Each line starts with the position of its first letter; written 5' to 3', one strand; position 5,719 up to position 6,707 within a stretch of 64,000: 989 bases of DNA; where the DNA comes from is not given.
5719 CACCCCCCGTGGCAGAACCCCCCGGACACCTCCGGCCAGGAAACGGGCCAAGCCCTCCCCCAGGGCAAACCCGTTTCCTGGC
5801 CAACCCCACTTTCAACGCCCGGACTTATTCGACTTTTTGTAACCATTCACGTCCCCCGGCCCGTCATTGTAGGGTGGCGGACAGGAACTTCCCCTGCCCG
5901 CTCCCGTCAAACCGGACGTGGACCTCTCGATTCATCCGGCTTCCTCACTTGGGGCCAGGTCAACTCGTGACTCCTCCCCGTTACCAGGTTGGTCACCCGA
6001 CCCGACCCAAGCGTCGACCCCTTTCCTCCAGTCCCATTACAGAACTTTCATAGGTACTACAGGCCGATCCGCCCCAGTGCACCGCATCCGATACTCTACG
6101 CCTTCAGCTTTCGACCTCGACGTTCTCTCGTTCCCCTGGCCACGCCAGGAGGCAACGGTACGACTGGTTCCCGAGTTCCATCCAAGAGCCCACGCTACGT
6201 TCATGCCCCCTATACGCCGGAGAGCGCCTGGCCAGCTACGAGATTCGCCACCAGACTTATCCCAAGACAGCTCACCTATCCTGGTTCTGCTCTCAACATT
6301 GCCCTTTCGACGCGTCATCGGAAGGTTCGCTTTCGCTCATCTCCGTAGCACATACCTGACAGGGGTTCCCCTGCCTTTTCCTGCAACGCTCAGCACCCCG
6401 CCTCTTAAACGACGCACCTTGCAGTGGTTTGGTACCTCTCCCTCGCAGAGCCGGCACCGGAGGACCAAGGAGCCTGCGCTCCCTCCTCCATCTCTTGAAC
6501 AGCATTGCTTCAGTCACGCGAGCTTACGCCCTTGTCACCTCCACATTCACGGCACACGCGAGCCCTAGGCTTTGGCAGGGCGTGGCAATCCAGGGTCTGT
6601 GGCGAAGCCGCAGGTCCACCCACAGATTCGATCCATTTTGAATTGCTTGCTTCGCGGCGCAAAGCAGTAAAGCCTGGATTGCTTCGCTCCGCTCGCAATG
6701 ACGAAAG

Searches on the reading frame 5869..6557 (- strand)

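Call 57: search_protein_families(library=ncbifam, proteins=[L206:3403-4707:+])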
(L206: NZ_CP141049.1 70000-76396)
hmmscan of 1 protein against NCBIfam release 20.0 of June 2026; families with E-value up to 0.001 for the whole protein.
L206:3403-4707:+ (434 aa): 7 families
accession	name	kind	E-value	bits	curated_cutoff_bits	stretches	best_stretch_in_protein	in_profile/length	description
TIGR04416.1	group_II_RT_mat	equivalog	1.1e-126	422.7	300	1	27-392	2-352/353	group II intron reverse transcriptase/maturase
NF041747.1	Drt3a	equivalog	1.5e-19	70.6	200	1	148-307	112-266/412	antiviral reverse transcriptase Drt3a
NF041746.1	Drt2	equivalog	4.7e-13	49.1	390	1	202-309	221-327/416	antiviral reverse transcriptase Drt2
NF038233.2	retron_St85_RT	exception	1.2e-12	47.7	235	1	80-266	27-200/289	retron St85 family RNA-directed DNA polymerase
NF042941.1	Retron_TIR_antiphage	equivalog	9.1e-09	34.6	600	1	81-256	32-192/464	TIR domain-containing anti-phage reverse transcriptase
NF041749.1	Drt4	equivalog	8.2e-07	28.3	450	1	201-280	191-267/489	antiviral reverse transcriptase Drt4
NF038237.1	retron_Ec67_fus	exception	2.7e-05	22.8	450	0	206-251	162-208/572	retron Ec67 family RNA-directed DNA polymerase/endonuclease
